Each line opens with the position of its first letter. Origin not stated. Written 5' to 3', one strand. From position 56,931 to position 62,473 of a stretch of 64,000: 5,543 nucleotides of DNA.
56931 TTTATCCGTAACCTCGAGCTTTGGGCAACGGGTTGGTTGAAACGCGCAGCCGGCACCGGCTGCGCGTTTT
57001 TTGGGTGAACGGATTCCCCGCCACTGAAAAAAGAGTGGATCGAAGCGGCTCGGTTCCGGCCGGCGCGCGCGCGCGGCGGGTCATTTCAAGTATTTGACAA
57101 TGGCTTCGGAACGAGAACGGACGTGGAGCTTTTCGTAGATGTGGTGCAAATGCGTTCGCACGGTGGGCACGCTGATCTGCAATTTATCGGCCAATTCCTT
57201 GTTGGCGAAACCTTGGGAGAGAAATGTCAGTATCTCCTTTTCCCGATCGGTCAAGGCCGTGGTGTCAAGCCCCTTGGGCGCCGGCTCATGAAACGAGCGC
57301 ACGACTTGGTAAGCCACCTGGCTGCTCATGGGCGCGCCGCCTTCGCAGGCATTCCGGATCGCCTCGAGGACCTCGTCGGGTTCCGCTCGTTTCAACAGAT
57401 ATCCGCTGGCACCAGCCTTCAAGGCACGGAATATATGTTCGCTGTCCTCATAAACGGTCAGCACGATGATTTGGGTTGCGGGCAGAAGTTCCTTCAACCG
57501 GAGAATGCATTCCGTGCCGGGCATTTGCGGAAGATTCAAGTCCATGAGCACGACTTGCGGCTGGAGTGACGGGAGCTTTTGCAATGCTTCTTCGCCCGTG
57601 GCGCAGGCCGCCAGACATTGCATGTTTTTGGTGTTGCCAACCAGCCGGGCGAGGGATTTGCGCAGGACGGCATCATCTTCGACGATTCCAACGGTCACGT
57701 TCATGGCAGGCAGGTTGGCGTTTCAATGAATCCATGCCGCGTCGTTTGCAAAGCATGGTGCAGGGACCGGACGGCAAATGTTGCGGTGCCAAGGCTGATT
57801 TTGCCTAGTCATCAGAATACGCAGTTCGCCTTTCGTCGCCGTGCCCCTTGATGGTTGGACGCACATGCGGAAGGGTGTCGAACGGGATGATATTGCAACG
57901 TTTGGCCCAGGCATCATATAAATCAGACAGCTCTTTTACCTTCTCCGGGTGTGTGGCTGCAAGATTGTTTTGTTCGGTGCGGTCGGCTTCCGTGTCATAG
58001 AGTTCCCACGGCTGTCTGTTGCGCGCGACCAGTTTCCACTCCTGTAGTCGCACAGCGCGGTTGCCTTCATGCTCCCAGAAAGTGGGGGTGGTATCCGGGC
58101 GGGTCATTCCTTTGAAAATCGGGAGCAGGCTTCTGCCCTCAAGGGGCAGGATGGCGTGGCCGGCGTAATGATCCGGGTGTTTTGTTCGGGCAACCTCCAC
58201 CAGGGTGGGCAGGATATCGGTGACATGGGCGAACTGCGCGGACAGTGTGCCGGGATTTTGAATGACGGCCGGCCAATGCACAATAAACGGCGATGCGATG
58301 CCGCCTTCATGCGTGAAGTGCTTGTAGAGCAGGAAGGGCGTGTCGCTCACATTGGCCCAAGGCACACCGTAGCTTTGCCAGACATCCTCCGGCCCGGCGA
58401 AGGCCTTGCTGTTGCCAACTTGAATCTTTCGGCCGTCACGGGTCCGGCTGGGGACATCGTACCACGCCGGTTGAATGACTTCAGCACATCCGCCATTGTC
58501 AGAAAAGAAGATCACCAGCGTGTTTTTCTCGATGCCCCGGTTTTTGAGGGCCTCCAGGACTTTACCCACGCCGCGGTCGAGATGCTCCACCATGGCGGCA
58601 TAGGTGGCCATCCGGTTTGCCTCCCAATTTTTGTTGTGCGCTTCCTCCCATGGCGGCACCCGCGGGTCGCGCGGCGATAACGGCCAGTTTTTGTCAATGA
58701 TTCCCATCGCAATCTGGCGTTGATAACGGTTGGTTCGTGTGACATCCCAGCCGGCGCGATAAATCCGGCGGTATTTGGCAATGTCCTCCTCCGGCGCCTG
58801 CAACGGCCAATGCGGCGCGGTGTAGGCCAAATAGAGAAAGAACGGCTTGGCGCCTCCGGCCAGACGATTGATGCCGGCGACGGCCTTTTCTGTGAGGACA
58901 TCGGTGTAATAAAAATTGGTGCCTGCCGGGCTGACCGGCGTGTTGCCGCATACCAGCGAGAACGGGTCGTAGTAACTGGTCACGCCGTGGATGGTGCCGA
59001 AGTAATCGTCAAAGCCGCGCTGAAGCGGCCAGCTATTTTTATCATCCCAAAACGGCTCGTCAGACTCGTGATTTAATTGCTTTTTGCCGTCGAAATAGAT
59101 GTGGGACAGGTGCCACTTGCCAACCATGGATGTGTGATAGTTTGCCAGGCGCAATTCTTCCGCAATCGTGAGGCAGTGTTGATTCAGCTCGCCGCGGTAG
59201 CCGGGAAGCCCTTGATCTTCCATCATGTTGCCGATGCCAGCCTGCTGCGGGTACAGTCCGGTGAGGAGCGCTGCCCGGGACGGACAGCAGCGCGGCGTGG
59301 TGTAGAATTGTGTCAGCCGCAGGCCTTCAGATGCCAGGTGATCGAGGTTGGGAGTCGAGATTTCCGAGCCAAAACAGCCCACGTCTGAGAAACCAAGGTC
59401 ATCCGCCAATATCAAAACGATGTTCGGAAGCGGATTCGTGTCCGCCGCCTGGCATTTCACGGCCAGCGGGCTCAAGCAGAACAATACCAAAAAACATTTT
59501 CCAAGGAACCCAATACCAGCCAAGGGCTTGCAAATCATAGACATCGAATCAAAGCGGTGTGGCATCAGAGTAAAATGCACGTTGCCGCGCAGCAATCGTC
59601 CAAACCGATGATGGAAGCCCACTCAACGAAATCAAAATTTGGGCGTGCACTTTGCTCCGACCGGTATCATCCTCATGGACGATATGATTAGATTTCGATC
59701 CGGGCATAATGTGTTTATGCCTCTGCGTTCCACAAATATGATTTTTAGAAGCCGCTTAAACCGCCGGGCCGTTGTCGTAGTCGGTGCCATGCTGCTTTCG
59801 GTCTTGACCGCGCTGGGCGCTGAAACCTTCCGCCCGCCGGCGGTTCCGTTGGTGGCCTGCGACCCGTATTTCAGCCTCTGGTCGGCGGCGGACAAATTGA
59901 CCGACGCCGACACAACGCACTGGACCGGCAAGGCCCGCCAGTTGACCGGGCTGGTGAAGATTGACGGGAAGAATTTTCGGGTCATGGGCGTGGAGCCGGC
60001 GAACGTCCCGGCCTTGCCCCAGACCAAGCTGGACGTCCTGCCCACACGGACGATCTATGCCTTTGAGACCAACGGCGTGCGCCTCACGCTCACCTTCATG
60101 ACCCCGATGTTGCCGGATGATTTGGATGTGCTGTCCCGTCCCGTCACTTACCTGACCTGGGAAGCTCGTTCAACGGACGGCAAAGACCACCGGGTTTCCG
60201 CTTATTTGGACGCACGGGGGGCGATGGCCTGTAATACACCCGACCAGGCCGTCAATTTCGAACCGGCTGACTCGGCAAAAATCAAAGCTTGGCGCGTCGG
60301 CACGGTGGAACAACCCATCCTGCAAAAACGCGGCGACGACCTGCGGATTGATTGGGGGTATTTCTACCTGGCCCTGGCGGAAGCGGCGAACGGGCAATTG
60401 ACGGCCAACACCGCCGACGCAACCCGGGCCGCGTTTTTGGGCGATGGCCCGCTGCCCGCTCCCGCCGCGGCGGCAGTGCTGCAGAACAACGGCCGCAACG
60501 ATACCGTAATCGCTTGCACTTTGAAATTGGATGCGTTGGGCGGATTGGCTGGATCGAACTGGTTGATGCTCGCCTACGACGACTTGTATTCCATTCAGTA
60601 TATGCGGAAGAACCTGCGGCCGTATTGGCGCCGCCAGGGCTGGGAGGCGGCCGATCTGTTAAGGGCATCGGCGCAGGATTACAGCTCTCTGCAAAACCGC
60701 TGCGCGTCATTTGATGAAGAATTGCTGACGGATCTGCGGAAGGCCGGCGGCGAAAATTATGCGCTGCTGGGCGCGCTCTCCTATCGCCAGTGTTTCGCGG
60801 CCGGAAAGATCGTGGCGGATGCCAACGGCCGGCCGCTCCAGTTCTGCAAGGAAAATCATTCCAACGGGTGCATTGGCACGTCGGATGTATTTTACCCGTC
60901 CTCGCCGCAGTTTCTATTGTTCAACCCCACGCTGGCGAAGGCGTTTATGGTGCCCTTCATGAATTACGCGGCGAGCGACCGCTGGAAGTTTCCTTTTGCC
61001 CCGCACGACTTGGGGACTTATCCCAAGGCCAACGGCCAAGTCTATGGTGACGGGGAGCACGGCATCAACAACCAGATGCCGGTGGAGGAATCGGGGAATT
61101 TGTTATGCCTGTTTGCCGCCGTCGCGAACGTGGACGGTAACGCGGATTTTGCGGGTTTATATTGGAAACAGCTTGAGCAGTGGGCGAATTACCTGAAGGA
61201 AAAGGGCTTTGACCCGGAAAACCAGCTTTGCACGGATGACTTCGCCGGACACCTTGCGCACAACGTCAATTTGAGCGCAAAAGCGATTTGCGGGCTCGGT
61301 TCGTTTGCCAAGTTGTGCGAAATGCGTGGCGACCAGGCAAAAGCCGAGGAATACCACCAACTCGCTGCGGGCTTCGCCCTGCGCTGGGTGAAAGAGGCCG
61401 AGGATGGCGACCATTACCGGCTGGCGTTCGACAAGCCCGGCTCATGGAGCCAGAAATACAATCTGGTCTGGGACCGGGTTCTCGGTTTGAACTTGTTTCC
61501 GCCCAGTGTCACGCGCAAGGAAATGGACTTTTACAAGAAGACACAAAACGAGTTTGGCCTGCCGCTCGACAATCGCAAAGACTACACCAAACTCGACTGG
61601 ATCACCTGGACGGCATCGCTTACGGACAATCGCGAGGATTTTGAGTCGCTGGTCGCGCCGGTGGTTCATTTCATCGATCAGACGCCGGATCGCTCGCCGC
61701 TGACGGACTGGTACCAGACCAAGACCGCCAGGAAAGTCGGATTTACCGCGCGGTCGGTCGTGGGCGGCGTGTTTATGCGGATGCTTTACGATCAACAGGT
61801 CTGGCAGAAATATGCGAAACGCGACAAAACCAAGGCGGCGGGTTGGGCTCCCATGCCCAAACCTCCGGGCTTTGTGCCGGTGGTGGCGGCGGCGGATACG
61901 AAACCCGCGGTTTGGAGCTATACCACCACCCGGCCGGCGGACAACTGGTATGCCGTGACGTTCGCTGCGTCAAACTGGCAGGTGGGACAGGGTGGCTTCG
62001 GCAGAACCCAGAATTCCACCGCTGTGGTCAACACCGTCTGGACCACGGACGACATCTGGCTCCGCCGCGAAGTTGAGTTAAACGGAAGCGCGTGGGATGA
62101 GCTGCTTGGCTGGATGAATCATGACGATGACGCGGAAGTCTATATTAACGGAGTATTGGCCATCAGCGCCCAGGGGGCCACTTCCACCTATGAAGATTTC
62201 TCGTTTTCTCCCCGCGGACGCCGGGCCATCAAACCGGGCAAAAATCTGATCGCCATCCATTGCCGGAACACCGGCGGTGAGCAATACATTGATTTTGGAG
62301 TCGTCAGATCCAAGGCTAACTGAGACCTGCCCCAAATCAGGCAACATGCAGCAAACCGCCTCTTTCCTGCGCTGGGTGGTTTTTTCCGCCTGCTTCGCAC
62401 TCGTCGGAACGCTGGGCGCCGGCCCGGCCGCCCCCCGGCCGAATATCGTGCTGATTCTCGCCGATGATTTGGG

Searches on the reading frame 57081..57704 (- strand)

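Call 85: search_protein_families(library=pfam, proteins=[window:57081-57704:-], max_evalue=0.001)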
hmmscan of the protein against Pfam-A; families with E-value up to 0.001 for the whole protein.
window:57081-57704:- (207 aa): 3 families
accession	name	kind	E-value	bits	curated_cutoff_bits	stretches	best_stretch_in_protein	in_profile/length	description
PF00072.30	Response_reg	-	1.7e-24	86.5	30.2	1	6-117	2-111/111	Response regulator receiver domain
PF00196.25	GerE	-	3.4e-18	65.5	23.5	1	150-203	2-55/57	Bacterial regulatory proteins, luxR family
PF08281.18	Sigma70_r4_2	-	7.4e-07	29.2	25.7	1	150-193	10-54/54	Sigma-70, region 4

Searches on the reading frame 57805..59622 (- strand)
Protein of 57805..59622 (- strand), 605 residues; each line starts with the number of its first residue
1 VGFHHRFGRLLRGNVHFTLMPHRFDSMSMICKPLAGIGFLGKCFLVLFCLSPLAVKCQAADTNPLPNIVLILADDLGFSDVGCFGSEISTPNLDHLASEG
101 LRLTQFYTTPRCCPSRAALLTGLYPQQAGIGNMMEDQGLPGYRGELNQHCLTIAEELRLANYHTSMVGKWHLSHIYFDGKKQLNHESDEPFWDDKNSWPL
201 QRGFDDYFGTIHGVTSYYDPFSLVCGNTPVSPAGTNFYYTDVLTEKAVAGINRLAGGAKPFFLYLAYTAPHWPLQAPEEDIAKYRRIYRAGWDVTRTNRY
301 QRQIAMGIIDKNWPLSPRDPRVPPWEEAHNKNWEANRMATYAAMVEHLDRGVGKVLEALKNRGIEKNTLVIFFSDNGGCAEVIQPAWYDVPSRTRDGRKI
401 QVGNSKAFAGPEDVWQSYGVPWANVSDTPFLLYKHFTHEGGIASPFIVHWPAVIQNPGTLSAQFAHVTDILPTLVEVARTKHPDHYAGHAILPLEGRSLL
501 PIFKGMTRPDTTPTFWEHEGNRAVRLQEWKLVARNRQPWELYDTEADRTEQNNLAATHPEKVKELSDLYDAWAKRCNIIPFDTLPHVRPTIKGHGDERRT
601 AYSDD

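Call 49: search_protein_families(library=pfam, proteins=[window:57805-59622:-], max_evalue=0.0001)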
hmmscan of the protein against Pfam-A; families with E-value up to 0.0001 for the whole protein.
window:57805-59622:- (605 aa): 3 families
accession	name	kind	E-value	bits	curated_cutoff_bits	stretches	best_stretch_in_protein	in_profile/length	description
PF00884.28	Sulfatase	-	1.1e-62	212.5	25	1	66-478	1-299/301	Sulfatase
PF16347.10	SGSH_C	-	1.7e-11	44.9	29.3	1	434-557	8-134/154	N-sulphoglucosamine sulphohydrolase, C-terminal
PF01663.27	Phosphodiest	-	5.2e-11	43.2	23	1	69-192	2-109/342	Type I phosphodiesterase / nucleotide pyrophosphatase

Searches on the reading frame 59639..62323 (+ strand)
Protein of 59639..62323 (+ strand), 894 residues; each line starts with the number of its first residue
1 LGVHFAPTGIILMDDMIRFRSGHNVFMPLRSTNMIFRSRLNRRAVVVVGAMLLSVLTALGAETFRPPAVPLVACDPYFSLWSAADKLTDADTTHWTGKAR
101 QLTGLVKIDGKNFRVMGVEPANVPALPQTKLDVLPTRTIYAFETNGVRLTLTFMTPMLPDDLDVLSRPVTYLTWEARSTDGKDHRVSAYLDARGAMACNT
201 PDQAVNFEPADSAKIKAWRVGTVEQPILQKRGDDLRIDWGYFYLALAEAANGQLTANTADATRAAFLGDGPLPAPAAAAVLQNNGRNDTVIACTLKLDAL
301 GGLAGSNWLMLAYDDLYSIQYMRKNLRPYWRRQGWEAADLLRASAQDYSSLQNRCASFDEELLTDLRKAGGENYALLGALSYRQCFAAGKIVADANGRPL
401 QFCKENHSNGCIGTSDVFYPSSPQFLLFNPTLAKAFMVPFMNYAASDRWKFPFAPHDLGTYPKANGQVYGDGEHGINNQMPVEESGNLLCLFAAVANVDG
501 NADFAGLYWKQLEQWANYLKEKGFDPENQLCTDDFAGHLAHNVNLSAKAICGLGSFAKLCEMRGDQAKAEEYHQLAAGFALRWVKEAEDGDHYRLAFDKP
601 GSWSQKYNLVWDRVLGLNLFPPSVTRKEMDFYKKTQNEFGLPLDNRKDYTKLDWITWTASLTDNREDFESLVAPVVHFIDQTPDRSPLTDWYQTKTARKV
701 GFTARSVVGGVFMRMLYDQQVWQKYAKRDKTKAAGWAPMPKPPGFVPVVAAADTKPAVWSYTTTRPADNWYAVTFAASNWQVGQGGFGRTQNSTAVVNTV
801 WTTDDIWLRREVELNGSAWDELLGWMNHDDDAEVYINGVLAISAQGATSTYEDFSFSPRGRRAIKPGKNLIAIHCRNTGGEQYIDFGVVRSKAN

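Call 49: search_protein_families(library=pfam, proteins=[window:59639-62323:+], max_evalue=0.0001)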
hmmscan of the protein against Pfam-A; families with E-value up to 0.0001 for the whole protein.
window:59639-62323:+ (894 aa): 3 families
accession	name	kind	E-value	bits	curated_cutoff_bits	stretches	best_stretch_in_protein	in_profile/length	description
PF16335.10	GtaA_6_Hairpin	-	9.2e-134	446.5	24.9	1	371-714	1-342/343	Glutaminase A six helical-hairpin domain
PF17168.10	DUF5127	-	4.8e-53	180.8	28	1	136-365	1-229/229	Domain of unknown function (DUF5127)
PF16334.10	DUF4964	-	8.5e-21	74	30.7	1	60-123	20-83/88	Domain of unknown function (DUF4964)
